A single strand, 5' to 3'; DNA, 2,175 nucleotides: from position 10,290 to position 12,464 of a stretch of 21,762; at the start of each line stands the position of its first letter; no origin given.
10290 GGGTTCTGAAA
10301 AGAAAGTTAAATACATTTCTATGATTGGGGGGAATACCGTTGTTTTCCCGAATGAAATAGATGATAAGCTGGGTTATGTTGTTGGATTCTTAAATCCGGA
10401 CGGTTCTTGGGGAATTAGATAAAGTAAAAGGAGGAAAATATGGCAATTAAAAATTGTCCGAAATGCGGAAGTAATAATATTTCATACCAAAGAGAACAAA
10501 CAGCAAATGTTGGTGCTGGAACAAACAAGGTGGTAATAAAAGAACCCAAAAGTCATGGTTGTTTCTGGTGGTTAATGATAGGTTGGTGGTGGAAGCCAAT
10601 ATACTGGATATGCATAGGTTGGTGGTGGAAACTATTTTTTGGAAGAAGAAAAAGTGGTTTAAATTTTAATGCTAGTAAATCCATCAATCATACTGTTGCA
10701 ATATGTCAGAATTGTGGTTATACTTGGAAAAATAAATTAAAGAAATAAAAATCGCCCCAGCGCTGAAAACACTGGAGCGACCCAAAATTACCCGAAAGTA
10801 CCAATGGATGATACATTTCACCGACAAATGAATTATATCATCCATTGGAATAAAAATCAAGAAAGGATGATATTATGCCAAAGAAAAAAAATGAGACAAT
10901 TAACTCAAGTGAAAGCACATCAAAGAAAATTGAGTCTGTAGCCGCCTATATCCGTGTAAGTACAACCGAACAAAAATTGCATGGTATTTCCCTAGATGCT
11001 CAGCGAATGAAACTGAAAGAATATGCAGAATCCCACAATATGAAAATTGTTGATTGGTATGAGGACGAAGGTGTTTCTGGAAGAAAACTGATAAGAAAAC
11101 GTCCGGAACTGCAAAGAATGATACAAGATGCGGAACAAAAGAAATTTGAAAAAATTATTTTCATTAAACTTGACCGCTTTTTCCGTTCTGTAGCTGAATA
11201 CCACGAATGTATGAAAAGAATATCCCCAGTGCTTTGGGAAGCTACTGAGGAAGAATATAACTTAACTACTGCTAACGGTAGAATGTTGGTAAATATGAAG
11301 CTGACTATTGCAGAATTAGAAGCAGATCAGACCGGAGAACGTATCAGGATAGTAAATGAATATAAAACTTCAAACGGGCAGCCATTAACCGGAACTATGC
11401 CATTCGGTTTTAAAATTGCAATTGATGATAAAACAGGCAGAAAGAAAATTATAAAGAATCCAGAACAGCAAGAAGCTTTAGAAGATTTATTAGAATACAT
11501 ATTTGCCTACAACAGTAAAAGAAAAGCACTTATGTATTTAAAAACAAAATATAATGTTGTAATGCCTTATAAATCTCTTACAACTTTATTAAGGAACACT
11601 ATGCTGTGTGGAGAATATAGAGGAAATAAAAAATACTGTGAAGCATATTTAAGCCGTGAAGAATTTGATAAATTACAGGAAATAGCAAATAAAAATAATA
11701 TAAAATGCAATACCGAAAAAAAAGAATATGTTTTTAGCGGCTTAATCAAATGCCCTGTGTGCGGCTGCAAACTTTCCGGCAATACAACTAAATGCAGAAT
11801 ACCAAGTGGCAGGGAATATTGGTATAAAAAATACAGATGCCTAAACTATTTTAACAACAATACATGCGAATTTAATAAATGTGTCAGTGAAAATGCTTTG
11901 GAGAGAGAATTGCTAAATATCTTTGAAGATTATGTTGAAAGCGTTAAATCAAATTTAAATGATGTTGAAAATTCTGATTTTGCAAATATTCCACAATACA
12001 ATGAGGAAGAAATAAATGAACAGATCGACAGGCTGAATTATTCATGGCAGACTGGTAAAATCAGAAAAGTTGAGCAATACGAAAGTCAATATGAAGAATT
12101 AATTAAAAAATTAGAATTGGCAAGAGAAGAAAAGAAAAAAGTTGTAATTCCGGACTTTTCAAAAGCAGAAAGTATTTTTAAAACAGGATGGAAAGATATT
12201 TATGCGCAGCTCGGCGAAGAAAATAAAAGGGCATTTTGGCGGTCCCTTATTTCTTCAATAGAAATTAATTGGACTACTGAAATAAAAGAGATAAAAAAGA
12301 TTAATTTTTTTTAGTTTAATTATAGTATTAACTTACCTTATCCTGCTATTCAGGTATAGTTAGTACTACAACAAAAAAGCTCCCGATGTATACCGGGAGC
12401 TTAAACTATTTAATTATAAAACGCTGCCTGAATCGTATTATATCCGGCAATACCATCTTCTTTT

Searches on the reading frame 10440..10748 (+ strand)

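Call 9: search_protein_families(library=pfam, proteins=[window:10440-10748:+], max_evalue=0.01)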
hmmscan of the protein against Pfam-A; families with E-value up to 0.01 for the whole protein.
window:10440-10748:+ (102 aa): 5 families
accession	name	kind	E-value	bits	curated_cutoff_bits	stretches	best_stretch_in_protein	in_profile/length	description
PF01096.23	Zn_ribbon_TFIIS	-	0.00052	20.2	21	0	5-21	2-18/39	Transcription factor S-II (TFIIS)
PF09855.14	Zn_ribbon_13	-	0.0014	19.2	23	0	83-95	32-44/63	Nucleic-acid-binding protein containing Zn-ribbon domain (DUF2082)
PF08271.17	Zn_Ribbon_TF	-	0.0053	16.7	29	0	6-16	3-13/43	TFIIB zinc-binding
PF10571.15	UPF0547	-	0.0076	16.8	29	0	86-97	14-25/26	Uncharacterised protein family UPF0547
PF21349.2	RUBY_RBDX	-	0.0088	15.9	26.5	0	89-96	3-10/30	Rubrerythrin, rubredoxin-like domain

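Call 10: search_protein_families(library=phrogs, proteins=[window:10440-10748:+], max_evalue=0.01)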
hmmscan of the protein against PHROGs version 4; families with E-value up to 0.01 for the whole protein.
window:10440-10748:+ (102 aa): 3 families
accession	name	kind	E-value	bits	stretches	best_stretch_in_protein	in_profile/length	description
phrog_2945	-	unknown function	0.00057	20.7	0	3-17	9-23/68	-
phrog_17723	-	unknown function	0.0022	18.9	0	5-16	6-17/47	-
phrog_3845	-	unknown function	0.0037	18.1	1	5-99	156-215/216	-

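Call 73: search_protein_families(library=ncbifam, proteins=[window:10440-10748:+], max_evalue=0.01)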
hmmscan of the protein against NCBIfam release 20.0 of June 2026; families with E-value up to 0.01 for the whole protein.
window:10440-10748:+ (102 aa): 5 families
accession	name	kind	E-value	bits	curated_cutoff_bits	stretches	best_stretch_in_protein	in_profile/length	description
TIGR04165.1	methano_modCys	hypoth_equivalog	0.00013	22.2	60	0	4-26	8-30/50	TIGR04165 family Cys-rich peptide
NF047912.1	ECs_2282_CxxC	subfamily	0.0012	18.6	37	0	6-17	5-19/60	ECs_2282 family putative zinc-binding protein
TIGR03655.1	anti_R_Lar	subfamily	0.0015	18.8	39.6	0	3-23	1-21/55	Lar family restriction alleviation protein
NF003008.0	PRK03824.1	equivalog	0.0062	16.5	125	0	82-99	66-83/135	hydrogenase nickel incorporation protein HypA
NF003214.0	PRK04179.1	equivalog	0.0069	16.2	71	0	80-101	26-47/62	50S ribosomal protein L37e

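Call 74: search_protein_families(library=padloc, proteins=[window:10440-10748:+], max_evalue=0.01)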
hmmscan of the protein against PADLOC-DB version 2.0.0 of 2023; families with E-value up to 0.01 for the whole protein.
window:10440-10748:+ (102 aa): 0 families

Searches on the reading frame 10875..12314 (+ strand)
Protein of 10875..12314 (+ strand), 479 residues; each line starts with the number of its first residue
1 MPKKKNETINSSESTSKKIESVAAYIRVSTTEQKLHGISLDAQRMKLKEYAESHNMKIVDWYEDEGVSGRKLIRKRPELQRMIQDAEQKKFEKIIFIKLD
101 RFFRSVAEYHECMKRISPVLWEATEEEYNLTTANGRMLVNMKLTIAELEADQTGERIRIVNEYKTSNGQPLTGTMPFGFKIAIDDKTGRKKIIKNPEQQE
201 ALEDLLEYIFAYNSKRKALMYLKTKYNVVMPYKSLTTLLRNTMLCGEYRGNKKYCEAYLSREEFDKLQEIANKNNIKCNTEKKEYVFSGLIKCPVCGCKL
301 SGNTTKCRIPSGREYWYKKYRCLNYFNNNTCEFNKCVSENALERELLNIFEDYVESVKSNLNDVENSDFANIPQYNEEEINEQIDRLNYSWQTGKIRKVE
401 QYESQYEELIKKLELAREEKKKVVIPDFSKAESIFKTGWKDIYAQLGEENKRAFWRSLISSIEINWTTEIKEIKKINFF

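Call 9: search_protein_families(library=pfam, proteins=[window:10875-12314:+], max_evalue=0.01)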
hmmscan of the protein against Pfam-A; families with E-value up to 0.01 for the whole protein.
window:10875-12314:+ (479 aa): 2 families
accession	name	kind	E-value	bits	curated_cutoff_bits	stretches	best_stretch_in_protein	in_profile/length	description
PF00239.26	Resolvase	-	6.5e-30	104.6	23.3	1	22-168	1-143/145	Resolvase, N terminal domain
PF13408.12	Zn_ribbon_recom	-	1.2e-07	32.4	25.3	1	287-347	2-54/58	Recombinase zinc beta ribbon domain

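Call 10: search_protein_families(library=phrogs, proteins=[window:10875-12314:+], max_evalue=0.01)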
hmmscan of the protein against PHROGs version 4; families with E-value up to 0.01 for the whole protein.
window:10875-12314:+ (479 aa): 3 families
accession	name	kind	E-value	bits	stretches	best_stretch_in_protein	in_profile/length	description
phrog_95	-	integration and excision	9.6e-90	303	1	5-475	73-566/651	integrase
phrog_125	-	DNA, RNA and nucleotide metabolism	3.4e-22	80.2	1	13-158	13-144/254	DNA invertase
phrog_6620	-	integration and excision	2.6e-07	31.4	1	7-112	43-141/201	transposase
